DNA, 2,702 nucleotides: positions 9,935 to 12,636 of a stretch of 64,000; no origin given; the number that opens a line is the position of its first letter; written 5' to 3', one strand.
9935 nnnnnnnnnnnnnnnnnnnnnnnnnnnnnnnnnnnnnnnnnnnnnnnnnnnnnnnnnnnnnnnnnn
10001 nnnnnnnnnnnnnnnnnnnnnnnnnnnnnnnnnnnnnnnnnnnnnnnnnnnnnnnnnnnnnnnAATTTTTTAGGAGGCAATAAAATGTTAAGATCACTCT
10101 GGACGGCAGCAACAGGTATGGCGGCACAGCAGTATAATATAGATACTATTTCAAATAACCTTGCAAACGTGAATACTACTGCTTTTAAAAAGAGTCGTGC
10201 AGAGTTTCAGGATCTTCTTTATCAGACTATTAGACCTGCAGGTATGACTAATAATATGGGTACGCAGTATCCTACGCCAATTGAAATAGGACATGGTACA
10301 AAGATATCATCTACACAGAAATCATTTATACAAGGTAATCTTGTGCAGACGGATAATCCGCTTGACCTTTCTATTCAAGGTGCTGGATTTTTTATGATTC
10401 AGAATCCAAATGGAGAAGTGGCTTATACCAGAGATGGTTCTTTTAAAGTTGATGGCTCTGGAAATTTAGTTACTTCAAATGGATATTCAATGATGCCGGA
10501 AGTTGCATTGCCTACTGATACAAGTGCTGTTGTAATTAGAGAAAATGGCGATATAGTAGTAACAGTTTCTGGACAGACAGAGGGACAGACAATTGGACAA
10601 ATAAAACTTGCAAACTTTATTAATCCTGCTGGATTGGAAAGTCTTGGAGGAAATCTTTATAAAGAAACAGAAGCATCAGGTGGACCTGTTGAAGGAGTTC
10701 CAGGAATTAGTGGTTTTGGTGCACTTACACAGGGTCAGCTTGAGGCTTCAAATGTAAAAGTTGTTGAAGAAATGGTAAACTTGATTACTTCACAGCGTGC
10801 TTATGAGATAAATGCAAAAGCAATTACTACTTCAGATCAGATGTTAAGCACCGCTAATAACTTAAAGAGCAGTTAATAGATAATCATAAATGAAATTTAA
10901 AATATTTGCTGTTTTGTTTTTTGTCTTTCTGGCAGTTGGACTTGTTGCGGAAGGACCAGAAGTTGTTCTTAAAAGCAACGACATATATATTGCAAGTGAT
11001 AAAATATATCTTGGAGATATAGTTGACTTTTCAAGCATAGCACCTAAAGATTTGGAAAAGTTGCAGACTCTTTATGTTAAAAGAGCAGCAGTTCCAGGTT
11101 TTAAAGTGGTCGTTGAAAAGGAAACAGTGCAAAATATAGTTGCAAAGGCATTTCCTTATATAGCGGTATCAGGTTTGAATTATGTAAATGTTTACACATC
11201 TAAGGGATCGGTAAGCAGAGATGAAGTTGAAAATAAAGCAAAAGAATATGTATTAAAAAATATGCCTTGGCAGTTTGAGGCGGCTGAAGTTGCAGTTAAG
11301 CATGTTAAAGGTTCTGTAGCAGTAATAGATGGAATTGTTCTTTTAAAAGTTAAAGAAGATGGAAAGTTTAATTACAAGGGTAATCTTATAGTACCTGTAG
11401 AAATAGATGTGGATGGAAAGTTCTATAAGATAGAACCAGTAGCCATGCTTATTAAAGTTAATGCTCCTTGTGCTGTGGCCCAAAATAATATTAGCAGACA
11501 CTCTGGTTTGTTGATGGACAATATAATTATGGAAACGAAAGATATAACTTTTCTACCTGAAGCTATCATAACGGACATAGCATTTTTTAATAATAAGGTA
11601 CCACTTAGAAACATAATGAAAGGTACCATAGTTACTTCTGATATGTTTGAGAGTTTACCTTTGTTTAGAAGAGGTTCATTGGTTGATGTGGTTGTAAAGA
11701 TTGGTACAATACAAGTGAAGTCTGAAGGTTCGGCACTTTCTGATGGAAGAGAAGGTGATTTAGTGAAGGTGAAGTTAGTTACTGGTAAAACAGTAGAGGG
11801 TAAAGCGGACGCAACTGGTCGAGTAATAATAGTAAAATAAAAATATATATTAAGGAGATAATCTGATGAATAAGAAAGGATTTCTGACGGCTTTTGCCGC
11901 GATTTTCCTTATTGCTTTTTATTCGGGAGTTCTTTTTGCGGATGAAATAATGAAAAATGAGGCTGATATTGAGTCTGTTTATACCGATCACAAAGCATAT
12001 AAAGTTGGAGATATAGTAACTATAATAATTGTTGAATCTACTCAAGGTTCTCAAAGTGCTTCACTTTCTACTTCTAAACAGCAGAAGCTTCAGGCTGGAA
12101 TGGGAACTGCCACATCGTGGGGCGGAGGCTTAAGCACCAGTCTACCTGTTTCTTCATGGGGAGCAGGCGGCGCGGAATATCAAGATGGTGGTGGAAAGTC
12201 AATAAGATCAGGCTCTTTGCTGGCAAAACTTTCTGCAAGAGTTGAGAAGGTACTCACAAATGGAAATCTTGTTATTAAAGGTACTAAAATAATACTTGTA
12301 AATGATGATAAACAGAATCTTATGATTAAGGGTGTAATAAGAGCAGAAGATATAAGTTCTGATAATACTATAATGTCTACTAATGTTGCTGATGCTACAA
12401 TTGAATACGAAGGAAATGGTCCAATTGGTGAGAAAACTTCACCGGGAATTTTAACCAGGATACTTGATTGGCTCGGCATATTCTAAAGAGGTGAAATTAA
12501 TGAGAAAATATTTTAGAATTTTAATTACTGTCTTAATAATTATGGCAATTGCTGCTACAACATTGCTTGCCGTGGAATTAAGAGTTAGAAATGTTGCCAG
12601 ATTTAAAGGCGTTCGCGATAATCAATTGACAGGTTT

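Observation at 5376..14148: Pair of PorV/PorQ-like outer-membrane barrels with FlgD-Ig and FN3 modules appears to be the first two cistrons of the flagellar rod / L-ring / P-ring operon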

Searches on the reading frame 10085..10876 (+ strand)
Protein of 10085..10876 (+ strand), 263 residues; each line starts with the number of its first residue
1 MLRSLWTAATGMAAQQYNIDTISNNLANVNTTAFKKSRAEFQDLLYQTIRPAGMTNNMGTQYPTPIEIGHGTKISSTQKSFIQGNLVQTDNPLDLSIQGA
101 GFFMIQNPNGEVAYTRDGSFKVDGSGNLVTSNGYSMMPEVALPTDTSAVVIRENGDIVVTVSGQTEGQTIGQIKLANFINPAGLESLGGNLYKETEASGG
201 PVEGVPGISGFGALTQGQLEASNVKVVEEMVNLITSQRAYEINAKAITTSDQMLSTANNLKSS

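Call 4: search_protein_families(library=pfam, proteins=[window:10085-10876:+], max_evalue=0.01)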
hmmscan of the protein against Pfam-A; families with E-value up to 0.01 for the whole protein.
window:10085-10876:+ (263 aa): 3 families
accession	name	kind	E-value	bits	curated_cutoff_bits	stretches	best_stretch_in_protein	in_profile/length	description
PF22692.1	LlgE_F_G_D1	-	1.1e-22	80.4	27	1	97-158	2-63/64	Flagellar hook protein FlgE/F/G D1 domain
PF06429.18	Flg_bbr_C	-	5.7e-21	74.2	23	1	216-260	2-46/46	Flagellar basal body rod FlgEFG protein C-terminal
PF00460.25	Flg_bb_rod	-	1.1e-08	35.3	20.7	1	7-35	3-31/31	Flagella basal body rod protein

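Call 5: search_protein_families(library=ncbifam, proteins=[window:10085-10876:+], max_evalue=0.01)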
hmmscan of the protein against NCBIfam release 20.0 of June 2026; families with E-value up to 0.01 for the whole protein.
window:10085-10876:+ (263 aa): 29 families (the best 25 are shown)
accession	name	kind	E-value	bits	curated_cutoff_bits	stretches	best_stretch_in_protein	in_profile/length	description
TIGR02488.1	flgG_G_neg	equivalog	4.4e-109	364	252.75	1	4-260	1-258/259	flagellar basal-body rod protein FlgG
NF009456.0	PRK12816.1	equivalog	4.2e-106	354.4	416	1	1-261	1-263/264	flagellar basal body rod protein FlgG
TIGR03506.1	FlgEFG_subfam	subfamily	2.2e-77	261.1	70.25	2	3-136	1-121/351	flagellar hook-basal body complex protein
NF009278.1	PRK12636.1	equivalog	1.7e-65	221.1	350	1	1-261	1-262/263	flagellar basal body rod protein FlgG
NF004238.1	PRK05682.1-1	equivalog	3.9e-61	207.5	400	2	149-260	303-413/414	flagellar hook protein FlgE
NF004241.1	PRK05682.1-5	equivalog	5.8e-61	207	469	2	1-137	1-136/446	flagellar hook protein FlgE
TIGR02489.1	flgE_epsilon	equivalog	8.7e-59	199.7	412.85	2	1-136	1-136/719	flagellar hook protein FlgE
TIGR02490.1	flgF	equivalog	8.4e-51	172.6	178.5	1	6-241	2-218/218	flagellar basal-body rod protein FlgF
NF004243.1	PRK05682.2-2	equivalog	3.6e-44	151.5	801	2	4-138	6-126/420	flagellar hook protein FlgE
NF005286.1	PRK06803.1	equivalog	2.4e-43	148.8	467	2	146-255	288-396/402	flagellar hook protein FlgE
NF004242.0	PRK05682.2-1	equivalog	2.9e-41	141.6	365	2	4-154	6-142/422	flagellar hook protein FlgE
NF004240.1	PRK05682.1-4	equivalog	9e-41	140.6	472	2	8-134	6-123/443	flagellar hook protein FlgE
NF009331.1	PRK12689.1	equivalog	2.3e-37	128.5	347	1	16-257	16-244/252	flagellar basal-body rod protein FlgF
NF009280.2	PRK12640.1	subfamily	3.3e-37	128.4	210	1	1-260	1-242/246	flagellar basal body rod protein FlgF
NF009332.0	PRK12690.1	equivalog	3.7e-33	114.8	288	1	7-256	7-231/239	flagellar hook-basal body complex protein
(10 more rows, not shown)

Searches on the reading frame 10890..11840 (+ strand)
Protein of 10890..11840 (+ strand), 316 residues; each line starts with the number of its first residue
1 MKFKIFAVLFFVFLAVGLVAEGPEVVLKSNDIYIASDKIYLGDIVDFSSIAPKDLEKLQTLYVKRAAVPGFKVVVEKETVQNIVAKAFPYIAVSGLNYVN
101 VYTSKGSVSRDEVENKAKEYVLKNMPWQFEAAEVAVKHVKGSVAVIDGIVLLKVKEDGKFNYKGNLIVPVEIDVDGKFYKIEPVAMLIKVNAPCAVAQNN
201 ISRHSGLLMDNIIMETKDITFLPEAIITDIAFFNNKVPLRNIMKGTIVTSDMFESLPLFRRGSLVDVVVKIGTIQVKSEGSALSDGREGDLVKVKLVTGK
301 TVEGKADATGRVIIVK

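Call 4: search_protein_families(library=pfam, proteins=[window:10890-11840:+], max_evalue=0.01)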
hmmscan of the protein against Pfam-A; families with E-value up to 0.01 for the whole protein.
window:10890-11840:+ (316 aa): 1 family
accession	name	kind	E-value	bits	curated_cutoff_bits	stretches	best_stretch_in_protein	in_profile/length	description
PF13144.11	ChapFlgA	-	1.4e-21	77.2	23.8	1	193-314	2-122/122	Chaperone for flagella basal body P-ring formation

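Call 5: search_protein_families(library=ncbifam, proteins=[window:10890-11840:+], max_evalue=0.01)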
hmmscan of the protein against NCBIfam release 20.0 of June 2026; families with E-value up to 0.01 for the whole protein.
window:10890-11840:+ (316 aa): 1 family
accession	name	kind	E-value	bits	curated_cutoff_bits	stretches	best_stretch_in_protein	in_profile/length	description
TIGR03170.1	flgA_cterm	equivalog_domain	3.7e-26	91.7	54.65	1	184-314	5-136/137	flagellar basal body P-ring formation chaperone FlgA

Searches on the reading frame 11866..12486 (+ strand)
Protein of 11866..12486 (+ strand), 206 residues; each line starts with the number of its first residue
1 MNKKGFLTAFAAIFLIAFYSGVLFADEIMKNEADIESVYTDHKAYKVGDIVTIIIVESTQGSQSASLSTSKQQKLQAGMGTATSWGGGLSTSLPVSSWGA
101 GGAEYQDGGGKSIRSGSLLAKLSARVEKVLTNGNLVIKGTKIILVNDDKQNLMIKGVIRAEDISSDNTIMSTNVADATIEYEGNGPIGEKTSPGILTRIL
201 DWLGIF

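Call 4: search_protein_families(library=pfam, proteins=[window:11866-12486:+], max_evalue=0.01)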
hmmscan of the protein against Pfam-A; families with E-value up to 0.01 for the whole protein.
window:11866-12486:+ (206 aa): 1 family
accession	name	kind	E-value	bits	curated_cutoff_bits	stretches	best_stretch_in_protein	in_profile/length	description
PF02107.21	FlgH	-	6.2e-47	159.8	27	1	31-203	10-170/172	Flagellar L-ring protein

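Call 5: search_protein_families(library=ncbifam, proteins=[window:11866-12486:+], max_evalue=0.01)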
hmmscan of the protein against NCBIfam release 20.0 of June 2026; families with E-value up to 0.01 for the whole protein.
window:11866-12486:+ (206 aa): 13 families
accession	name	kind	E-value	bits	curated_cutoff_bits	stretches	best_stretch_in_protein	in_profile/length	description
NF001301.1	PRK00249.1-1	equivalog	6.9e-46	156.7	280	1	35-200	55-222/224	flagellar basal body L-ring protein FlgH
NF001304.0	PRK00249.1-4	equivalog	1.1e-35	123.3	247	1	36-199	58-220/228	flagellar basal body L-ring protein FlgH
NF009338.1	PRK12698.1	equivalog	7.2e-35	120.9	303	1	31-199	44-210/218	flagellar basal body L-ring protein FlgH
NF009336.0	PRK12696.1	equivalog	5e-33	114.6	303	1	31-203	52-235/238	flagellar basal body L-ring protein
NF001303.0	PRK00249.1-3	equivalog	2.1e-31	109.2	288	1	38-200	62-232/238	flagellar basal body L-ring protein FlgH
NF009072.1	PRK12407.1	equivalog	4.2e-28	98.5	323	1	35-200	54-213/220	flagellar basal body L-ring protein FlgH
NF001305.1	PRK00249.1-5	equivalog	1e-27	97.3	255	1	36-201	65-234/239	flagellar basal body L-ring protein FlgH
NF009337.1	PRK12697.1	equivalog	1.6e-23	83.3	380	1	37-199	50-208/215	flagellar basal body L-ring protein FlgH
NF001302.0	PRK00249.1-2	equivalog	1.9e-23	83.3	410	1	31-200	88-256/260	flagellar basal body L-ring protein FlgH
NF009341.0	PRK12701.1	equivalog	3.5e-22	79.3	480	1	38-202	62-224/230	flagellar basal body L-ring protein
NF009340.0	PRK12700.1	equivalog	1.3e-19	70.6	414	1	38-199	64-223/230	flagellar basal body L-ring protein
NF009339.0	PRK12699.1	equivalog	4.5e-18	65.5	375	1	31-199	74-239/246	flagellar basal body L-ring protein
NF009429.1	PRK12788.1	equivalog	4e-17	62.4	380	1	35-201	62-226/231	flagellar basal body L-ring protein FlgH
